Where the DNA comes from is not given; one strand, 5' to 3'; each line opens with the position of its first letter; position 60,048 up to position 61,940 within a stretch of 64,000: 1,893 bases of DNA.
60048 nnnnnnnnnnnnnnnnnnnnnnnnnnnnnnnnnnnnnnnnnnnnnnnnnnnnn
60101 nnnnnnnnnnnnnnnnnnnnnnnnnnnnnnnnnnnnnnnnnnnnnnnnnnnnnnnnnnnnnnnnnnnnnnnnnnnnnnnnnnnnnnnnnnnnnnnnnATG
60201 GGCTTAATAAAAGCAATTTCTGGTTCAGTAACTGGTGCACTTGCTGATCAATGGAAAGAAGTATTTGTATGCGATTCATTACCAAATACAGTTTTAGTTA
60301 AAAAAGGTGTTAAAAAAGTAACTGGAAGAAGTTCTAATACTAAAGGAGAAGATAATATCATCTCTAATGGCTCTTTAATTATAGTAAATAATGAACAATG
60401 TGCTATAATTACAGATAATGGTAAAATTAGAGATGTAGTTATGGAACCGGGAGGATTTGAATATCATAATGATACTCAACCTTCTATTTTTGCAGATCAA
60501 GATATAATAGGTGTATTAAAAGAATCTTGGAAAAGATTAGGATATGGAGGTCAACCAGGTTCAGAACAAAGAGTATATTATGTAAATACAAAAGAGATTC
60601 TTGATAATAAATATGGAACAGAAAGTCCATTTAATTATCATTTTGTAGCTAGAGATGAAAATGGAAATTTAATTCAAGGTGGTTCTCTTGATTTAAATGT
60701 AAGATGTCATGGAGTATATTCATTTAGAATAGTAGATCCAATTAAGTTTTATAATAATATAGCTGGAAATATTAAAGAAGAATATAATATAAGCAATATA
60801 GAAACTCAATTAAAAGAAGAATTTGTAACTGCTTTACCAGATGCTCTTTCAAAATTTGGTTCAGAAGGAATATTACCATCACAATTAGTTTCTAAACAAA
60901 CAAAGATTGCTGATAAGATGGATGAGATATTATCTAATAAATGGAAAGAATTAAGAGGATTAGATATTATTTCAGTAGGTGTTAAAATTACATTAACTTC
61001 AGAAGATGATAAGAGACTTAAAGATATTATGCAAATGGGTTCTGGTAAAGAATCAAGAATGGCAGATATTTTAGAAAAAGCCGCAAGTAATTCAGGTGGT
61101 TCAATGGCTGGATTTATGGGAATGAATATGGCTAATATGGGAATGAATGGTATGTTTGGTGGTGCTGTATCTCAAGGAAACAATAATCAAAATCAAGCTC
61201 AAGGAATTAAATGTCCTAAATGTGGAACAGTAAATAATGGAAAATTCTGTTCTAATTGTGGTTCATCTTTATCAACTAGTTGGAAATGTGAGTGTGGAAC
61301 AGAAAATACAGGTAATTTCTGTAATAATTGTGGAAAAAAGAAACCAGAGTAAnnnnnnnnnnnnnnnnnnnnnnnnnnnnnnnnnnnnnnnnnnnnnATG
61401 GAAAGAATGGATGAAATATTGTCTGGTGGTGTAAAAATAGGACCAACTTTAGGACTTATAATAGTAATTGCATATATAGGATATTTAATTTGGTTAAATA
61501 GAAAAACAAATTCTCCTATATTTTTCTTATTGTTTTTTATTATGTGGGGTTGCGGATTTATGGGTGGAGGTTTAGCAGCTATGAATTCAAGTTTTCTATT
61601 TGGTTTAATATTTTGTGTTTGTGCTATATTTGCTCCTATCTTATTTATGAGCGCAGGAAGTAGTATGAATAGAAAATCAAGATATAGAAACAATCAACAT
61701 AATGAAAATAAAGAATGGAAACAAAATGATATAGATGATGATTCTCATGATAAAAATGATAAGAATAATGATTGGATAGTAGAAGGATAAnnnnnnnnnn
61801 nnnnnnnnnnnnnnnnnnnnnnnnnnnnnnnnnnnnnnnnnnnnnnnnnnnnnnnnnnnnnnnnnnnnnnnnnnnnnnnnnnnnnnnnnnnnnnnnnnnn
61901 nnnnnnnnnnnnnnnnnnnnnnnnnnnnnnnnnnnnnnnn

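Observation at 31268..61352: Three distinct SPFH (band-7) membrane-scaffold proteins in one phage region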

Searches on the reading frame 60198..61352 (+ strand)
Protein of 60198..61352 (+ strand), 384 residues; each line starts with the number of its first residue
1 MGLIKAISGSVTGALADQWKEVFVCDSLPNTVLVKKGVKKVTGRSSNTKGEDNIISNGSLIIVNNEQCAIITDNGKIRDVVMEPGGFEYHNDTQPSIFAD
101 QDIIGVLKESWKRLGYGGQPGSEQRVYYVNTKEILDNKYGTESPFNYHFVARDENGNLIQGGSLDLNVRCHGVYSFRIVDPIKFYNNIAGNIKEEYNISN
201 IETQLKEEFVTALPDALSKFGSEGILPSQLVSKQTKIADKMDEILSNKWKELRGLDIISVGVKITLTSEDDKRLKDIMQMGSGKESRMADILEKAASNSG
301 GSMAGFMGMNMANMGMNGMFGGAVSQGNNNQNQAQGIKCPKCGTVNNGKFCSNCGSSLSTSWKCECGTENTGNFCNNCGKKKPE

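Call 3: search_protein_families(library=pfam, proteins=[window:60198-61352:+], max_evalue=0.01)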
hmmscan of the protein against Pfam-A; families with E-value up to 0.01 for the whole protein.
window:60198-61352:+ (384 aa): 4 families
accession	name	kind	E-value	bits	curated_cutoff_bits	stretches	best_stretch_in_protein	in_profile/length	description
PF13421.11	Band_7_1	-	5.3e-20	72.4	24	1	52-280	8-209/211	SPFH domain-Band 7 family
PF01145.31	Band_7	-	5.5e-05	23.7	23.6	1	62-263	2-143/176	SPFH domain / Band 7 family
PF12773.13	DZR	-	0.004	17.7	27.3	0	339-379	1-45/45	Double zinc ribbon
PF10122.14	Zn_ribbon_Com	-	0.0078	16.1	22.9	0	337-349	25-37/52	Mu-like prophage protein Com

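Call 4: search_protein_families(library=phrogs, proteins=[window:60198-61352:+], max_evalue=0.01)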
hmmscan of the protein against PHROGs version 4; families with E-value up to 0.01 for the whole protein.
window:60198-61352:+ (384 aa): 1 family
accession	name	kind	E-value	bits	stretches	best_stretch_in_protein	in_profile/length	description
phrog_38469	-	unknown function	0.00021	22.1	1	335-383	212-264/272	-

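Call 13: search_dna_similar(query=window:60198-61352:+, collection=phages, mode=protein, max_rows=25)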
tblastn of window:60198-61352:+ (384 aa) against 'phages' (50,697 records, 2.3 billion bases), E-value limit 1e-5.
Records with a match: 10; places in all: 12; records where one place covers at least 80% of the query: 3.
Best place of each record, by identity: <60% 10.
By first word of the organism name: Bacteriophage 7; Listeria 2; Enterococcus 1.
By host as written in the record: - 7; Listeria monocytogenes 2; Enterococcus faecalis 1.
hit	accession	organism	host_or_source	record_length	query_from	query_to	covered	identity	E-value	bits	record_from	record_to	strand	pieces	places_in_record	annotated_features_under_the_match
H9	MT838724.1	Bacteriophage sp.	human fecal samples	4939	1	289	75%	42.5%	8e-65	229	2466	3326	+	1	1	record has no annotation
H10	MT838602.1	Bacteriophage sp.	human fecal samples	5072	1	382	82%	38.9%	2e-44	230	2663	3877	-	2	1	record has no annotation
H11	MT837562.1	Bacteriophage sp.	human fecal samples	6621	1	383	85%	36.3%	5e-40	218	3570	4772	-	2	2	record has no annotation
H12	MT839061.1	Bacteriophage sp.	human fecal samples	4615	1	384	86%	35.2%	4e-34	205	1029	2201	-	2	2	record has no annotation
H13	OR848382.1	Listeria phage LM 4-14-1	Listeria monocytogenes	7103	1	282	73%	34.9%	7e-42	162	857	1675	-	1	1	record has no annotation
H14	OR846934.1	Listeria phage LM 4-11-1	Listeria monocytogenes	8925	1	282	73%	34.9%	7e-42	162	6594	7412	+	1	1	record has no annotation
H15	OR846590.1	Enterococcus phage Efs 1-1-1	Enterococcus faecalis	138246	1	282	73%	33.8%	5e-39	154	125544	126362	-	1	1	record has no annotation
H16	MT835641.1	Bacteriophage sp.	human fecal samples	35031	1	278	72%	30.7%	4e-29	125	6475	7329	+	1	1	record has no annotation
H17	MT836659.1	Bacteriophage sp.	human fecal samples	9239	1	274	71%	29.4%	6e-27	118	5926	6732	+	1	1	record has no annotation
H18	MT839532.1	Bacteriophage sp.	human fecal samples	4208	55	205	39%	27.2%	2e-6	56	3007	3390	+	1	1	record has no annotation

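Call 15: search_protein_families(library=ncbifam, proteins=[window:60198-61352:+], max_evalue=0.01)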
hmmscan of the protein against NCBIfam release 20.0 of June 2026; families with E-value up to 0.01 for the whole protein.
window:60198-61352:+ (384 aa): 0 families

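Call 20: find_related_loci(query=window:60198-61352:+, collection=viral_contigs, flank=10000)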
Query window:60198-61352:+ (384 aa) in viral_contigs; peptide patterns used: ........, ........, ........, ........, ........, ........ (x = any residue, [..] = any of these).
7 stretches matched a pattern, but none encodes a relative of the query by tblastn (E <= 1e-3).

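Call 22: find_homologous_proteins(query=window:60198-61352:+)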
Query window:60198-61352:+ (384 aa): 7992 proteins with E <= 0.001 among 8000 candidates; the best 120 are listed.
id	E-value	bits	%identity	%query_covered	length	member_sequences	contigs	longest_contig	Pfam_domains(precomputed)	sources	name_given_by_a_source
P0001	3.4e-138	479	57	100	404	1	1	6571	PF13421.12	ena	-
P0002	1.4e-112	395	-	-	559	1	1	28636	PF13421.12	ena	-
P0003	4.6e-111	390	46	100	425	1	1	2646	PF13421.12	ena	-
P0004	5.9e-111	389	46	100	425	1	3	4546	PF13421.12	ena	-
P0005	4.2e-109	383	46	100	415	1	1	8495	PF13421.12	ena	-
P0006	6.7e-109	383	45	99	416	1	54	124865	PF13421.12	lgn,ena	-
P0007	3.1e-108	380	46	100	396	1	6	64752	PF01145.32,PF13421.12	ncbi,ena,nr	ncbi:MAG: SPFH domain-containing protein [Clostridia bacterium]|nr:SPFH domain-containing protein [C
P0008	6.2e-108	379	45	100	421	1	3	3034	PF13421.12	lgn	-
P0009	6.5e-108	379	45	100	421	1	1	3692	PF13421.12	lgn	-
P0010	6.6e-108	379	45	99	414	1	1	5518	PF13421.12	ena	-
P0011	7.7e-108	379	45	99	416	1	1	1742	PF13421.12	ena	-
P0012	2.2e-107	378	45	100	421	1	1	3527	PF13421.12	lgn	-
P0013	2.2e-107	378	45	100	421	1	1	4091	PF13421.12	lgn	-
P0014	2.3e-107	378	47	100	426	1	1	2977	PF13421.12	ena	-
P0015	6.3e-107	376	46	100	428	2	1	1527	PF01145.32,PF13421.12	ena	-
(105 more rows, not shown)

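Call 23: find_encoding_contigs(protein=P0006, flank=10000, max_places=3)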
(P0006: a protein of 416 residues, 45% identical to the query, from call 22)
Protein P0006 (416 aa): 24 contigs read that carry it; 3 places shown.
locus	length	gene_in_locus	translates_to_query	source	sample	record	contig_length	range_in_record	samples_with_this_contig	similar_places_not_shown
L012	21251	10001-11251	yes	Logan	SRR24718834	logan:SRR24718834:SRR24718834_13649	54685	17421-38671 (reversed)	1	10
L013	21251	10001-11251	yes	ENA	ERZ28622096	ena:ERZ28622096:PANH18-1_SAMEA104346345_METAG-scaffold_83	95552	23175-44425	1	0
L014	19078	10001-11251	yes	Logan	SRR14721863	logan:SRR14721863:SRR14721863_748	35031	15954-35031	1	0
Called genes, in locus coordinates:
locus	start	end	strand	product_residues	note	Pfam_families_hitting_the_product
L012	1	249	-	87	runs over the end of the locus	PF12637:TSCPD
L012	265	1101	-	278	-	PF02811:PHP (weak)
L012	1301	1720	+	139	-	PF06541:ABC_trans_CmpB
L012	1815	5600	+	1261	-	PF00404:Dockerin_1 (weak), PF02838:Glyco_hydro_20b, PF07555:NAGidase, PF21774:NagJ_C, PF00754:F5_F8_type_C, PF22633:F5_F8_type_C_2 (weak), PF00754:F5_F8_type_C, PF22633:F5_F8_type_C_2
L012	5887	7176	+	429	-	PF12897:Asp_aminotransf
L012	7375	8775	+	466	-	PF22599:SecDF_P1_head, PF02355:SecD_SecF_C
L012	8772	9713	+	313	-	PF02355:SecD_SecF_C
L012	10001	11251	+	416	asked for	PF13421:Band_7_1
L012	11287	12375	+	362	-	-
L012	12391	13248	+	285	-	PF04536:TPM_phosphatase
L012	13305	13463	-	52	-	-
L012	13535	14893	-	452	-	PF00392:GntR, PF00155:Aminotran_1_2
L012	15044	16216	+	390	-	PF00390:malic, PF03949:Malic_M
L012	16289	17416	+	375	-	PF11187:Mbeg1-like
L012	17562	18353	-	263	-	PF01256:Carb_kinase (weak), PF08543:Phos_pyr_kin, PF00294:PfkB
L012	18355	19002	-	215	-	PF02581:TMP-TENI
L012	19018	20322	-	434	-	PF01964:ThiC_Rad_SAM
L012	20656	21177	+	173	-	PF00160:Pro_isomerase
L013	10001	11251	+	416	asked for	PF13421:Band_7_1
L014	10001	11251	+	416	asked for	PF13421:Band_7_1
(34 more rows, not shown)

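Call 24: find_encoding_contigs(protein=P0001, flank=10000, max_places=3)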
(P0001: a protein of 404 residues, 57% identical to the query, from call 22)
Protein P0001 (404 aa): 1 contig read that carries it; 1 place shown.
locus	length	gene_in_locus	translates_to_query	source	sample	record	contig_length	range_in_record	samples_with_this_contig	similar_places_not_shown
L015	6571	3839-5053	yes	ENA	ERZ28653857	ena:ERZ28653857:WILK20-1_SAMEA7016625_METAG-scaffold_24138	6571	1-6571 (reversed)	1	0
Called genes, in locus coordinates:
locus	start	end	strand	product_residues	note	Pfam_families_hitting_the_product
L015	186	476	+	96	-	PF04365:BrnT_toxin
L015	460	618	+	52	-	-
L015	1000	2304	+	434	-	-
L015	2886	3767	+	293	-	-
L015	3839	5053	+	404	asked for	PF13421:Band_7_1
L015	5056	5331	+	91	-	-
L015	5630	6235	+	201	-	-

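Call 35: find_encoding_contigs(protein=window:60198-61352:+, flank=10000, max_places=4)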
Protein window:60198-61352:+ (384 aa): 2 contigs read that carry it; 2 places shown.
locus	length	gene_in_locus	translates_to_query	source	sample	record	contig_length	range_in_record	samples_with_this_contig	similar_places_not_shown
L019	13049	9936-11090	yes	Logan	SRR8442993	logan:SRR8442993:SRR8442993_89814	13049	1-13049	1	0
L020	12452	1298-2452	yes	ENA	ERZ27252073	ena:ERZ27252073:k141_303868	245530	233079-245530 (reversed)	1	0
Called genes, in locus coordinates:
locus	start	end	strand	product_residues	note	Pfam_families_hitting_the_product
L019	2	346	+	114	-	?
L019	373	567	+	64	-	-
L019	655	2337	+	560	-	-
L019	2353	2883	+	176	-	-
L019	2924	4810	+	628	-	PF00270:DEAD (faint), PF22527:DEXQc_Suv3, PF00271:Helicase_C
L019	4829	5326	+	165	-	-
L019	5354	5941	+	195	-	-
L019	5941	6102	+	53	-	-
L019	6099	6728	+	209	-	PF00877:NLPC_P60 (weak)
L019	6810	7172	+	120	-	-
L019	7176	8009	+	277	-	-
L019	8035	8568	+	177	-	-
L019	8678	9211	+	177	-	PF18936:DUF5684 (weak)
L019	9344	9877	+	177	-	-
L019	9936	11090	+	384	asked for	PF13421:Band_7_1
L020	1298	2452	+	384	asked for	PF13421:Band_7_1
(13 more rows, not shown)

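Call 48: search_protein_families(library=padloc, proteins=[window:60198-61352:+], max_evalue=0.01)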
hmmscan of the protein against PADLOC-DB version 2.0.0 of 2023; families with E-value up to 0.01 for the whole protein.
window:60198-61352:+ (384 aa): 0 families

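Call 49: search_protein_families(library=pfam, proteins=[L012:11287-12375:+, L012:12391-13248:+, L015:2871-3767:+], max_evalue=0.01)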
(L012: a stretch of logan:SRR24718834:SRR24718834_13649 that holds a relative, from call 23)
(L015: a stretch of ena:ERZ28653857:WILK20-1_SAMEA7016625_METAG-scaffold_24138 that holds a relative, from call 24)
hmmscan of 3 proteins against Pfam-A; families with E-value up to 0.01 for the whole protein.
L012:11287-12375:+ (362 aa): 3 families
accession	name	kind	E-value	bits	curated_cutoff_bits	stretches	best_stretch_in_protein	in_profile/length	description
PF17283.8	Zn_ribbon_SprT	-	0.00054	20.4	28.1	0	7-35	4-34/38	SprT-like zinc ribbon domain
PF01155.25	HypA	-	0.0023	18.4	28.9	0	75-106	70-99/112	Hydrogenase/urease nickel incorporation, metallochaperone, hypA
PF05605.18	zf-Di19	-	0.0076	16.9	27.5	0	25-40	2-17/54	Drought induced 19 protein (Di19), zinc-binding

L012:12391-13248:+ (285 aa): 1 family
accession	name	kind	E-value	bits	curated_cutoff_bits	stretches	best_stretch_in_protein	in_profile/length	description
PF04536.20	TPM_phosphatase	-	5.4e-27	94.7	22.1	1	41-157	1-123/125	TPM domain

L015:2871-3767:+ (298 aa): 4 families
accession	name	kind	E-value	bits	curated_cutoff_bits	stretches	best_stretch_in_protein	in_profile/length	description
PF13248.11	Zn_ribbon_3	-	0.0014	18.4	27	1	7-30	2-25/26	zinc-ribbon domain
PF01155.25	HypA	-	0.002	18.6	28.9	1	6-39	69-104/112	Hydrogenase/urease nickel incorporation, metallochaperone, hypA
PF24292.1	DUF7479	-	0.0032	18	27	1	6-32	15-41/60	Domain of unknown function (DUF7479)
PF06364.17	DUF1068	-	0.0067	16.8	25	0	148-222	31-105/165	Protein of unknown function (DUF1068)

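Call 53: find_related_loci(query=A1, collection=viral_contigs, flank=6000)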
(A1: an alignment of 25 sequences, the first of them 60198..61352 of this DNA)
Query A1 (384 aa) in viral_contigs; peptide patterns used: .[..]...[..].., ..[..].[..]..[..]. (x = any residue, [..] = any of these).
306 stretches matched a pattern; 19 encode a relative of the query (tblastn E <= 1e-3); 19 distinct loci.
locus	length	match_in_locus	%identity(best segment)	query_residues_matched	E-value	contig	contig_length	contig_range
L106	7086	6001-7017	43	1-326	3e-80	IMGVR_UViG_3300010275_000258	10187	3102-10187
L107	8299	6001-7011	26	50-381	9e-18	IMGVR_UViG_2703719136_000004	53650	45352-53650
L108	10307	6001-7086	23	50-381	1e-13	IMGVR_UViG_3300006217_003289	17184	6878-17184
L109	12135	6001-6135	60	337-379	2e-10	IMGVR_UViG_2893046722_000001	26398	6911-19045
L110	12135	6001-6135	60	337-379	2e-10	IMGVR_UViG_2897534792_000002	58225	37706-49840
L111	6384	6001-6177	46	328-381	4e-8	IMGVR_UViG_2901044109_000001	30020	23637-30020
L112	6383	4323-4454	45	337-379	8e-7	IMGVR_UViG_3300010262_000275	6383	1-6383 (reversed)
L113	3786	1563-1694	45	337-379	8e-7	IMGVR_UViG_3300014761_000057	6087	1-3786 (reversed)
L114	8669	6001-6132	45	337-379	8e-7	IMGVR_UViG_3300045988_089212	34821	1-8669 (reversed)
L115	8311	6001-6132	45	337-379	2e-6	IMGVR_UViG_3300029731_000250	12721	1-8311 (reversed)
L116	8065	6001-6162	45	321-379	3e-6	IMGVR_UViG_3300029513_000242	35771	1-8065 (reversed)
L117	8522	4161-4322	45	321-379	3e-6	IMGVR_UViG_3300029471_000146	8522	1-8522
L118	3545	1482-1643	45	321-379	3e-6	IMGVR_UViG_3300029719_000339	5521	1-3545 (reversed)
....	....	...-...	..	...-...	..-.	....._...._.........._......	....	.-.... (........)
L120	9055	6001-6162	45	321-379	3e-6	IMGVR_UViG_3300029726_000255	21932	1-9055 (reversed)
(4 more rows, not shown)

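Call 67: search_solved_structures(query=A1, max_evalue=0.01)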
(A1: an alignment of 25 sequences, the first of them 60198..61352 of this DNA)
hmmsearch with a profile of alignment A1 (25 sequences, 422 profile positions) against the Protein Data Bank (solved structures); distinct sequences matched with E-value up to 0.01: 0.

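Call 73: predict_structure(alignment_id=A1)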
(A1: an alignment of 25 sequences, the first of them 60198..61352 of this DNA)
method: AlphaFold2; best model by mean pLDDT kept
length: 384 residues; sequences in the alignment: 25
mean_pLDDT: 71.5   pTM: 0.57
mean pLDDT of the five models: 71.5, 71.4, 70.8, 70.5, 68.6
residues with pLDDT >= 90: 123; 70-90: 130; 50-70: 26; < 50: 105
segments of 3 or more residues with pLDDT < 50: 1-19, 43-49, 93-121, 284-291, 294-335
pLDDT, mean of each block of 10 residues (from residue 1): 29 39 79 87 48 70 86 83 77 45 40 31 79 94 92 82 89 95 91 90 95 93 89 93 94 94 92 84 52 45 33 34 32 55 77 73 77 80 75
secondary structure, 60 per line:
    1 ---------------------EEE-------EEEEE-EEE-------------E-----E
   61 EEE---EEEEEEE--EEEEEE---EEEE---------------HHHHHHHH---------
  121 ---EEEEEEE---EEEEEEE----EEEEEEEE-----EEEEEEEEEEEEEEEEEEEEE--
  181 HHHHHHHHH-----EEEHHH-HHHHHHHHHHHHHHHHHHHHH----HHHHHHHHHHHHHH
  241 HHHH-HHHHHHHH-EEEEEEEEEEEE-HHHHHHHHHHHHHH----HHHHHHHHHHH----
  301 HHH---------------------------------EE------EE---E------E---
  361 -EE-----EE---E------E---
elements in order: E22-24 E32-36 E38-40 E60-63 E67-73 E76-81 E85-88 H104-111 E124-130 E134-140 E145-152 E158-178 H181-189 E195-197 H202-222 H227-244 H246-253 E255-266 H268-281 H286-296

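Call 76: fold_search(model_id=the predicted structure, library=pdb)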
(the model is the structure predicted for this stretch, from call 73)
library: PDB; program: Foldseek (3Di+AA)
matches with E <= 10: 375; with E <= 0.001: 43
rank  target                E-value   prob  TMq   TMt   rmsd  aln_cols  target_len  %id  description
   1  9z7u_B                1.3e-08  1.00  0.29  0.39  11.3       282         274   14  Human Stomatin - C8 Symmetry (released 2026-02-25)
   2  9z7u_C                3.2e-08  1.00  0.32  0.43   6.7       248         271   14  Human Stomatin - C8 Symmetry (released 2026-02-25)
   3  9oh9_B                3.2e-08  1.00  0.32  0.44   7.4       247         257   14  Human Stomatin Complex in Native Membrane Vesicles (released 2025-08-13)
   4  9oh9_A                3.7e-08  1.00  0.32  0.45   7.2       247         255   14  Human Stomatin Complex in Native Membrane Vesicles (released 2025-08-13)
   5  7vhq_E                8.9e-08  1.00  0.29  0.39   8.9       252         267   13  Structural insights into the membrane microdomain organization by SPFH family proteins (released 2022-01-19)
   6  7vhq_G                1.1e-07  1.00  0.31  0.38   8.0       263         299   13  Structural insights into the membrane microdomain organization by SPFH family proteins (released 2022-01-19)
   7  9cz2_XA               2.0e-07  1.00  0.29  0.38   9.1       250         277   13  Cryo-EM structure of a nautilus-like HflK/C assembly in complex with FtsH AAA protease (released 2024-11-13)
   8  9zd2_E                5.6e-07  1.00  0.29  0.52   5.4       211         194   15  C1 local refinement of aquaporin 1 bound to endogenous human stomatin (released 2026-02-25)
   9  9paw_XB               1.1e-06  1.00  0.29  0.37   9.2       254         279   14  Cryo-EM structure of the engineered HflK/C variant stabilized in the closed conformation via disulfide bond crosslink (released 2026-03-04)
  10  9paw_XC               1.4e-06  1.00  0.27  0.38  10.0       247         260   12  Cryo-EM structure of the engineered HflK/C variant stabilized in the closed conformation via disulfide bond crosslink (released 2026-03-04)
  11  9o9z_A                1.4e-06  1.00  0.31  0.46   8.5       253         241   14  The human PHB1/2 complex (closed) (released 2025-10-22)
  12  8z5g_A                2.2e-06  1.00  0.31  0.41   6.4       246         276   11  Cryo-EM structure of E.coli SPFH-NfeD family protein complex QmcA-YbbJ (released 2024-08-21)
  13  9paw_XD               2.2e-06  1.00  0.29  0.36   9.2       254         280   15  Cryo-EM structure of the engineered HflK/C variant stabilized in the closed conformation via disulfide bond crosslink (released 2026-03-04)
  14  9paw_XA               2.5e-06  1.00  0.28  0.38   8.9       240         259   13  Cryo-EM structure of the engineered HflK/C variant stabilized in the closed conformation via disulfide bond crosslink (released 2026-03-04)
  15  9paw_XX               2.6e-06  1.00  0.29  0.38   9.2       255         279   14  Cryo-EM structure of the engineered HflK/C variant stabilized in the closed conformation via disulfide bond crosslink (released 2026-03-04)
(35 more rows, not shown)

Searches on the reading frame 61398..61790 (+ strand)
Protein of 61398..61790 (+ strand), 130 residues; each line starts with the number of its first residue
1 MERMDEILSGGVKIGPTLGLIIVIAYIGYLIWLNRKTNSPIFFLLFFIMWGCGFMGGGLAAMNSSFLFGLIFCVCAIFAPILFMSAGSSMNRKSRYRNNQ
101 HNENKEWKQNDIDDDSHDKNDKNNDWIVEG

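Call 3: search_protein_families(library=pfam, proteins=[window:61398-61790:+], max_evalue=0.01)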
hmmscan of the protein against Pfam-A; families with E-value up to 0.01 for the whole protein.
window:61398-61790:+ (130 aa): 1 family
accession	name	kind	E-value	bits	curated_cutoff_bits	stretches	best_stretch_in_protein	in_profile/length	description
PF01040.23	UbiA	-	0.00078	19.2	34.2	1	18-85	94-160/250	UbiA prenyltransferase family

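Call 4: search_protein_families(library=phrogs, proteins=[window:61398-61790:+], max_evalue=0.01)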
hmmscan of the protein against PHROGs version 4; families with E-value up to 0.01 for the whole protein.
window:61398-61790:+ (130 aa): 0 families

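Call 15: search_protein_families(library=ncbifam, proteins=[window:61398-61790:+], max_evalue=0.01)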
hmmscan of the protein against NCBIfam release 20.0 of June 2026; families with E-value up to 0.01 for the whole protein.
window:61398-61790:+ (130 aa): 0 families

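Call 48: search_protein_families(library=padloc, proteins=[window:61398-61790:+], max_evalue=0.01)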
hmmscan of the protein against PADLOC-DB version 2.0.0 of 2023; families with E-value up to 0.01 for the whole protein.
window:61398-61790:+ (130 aa): 0 families
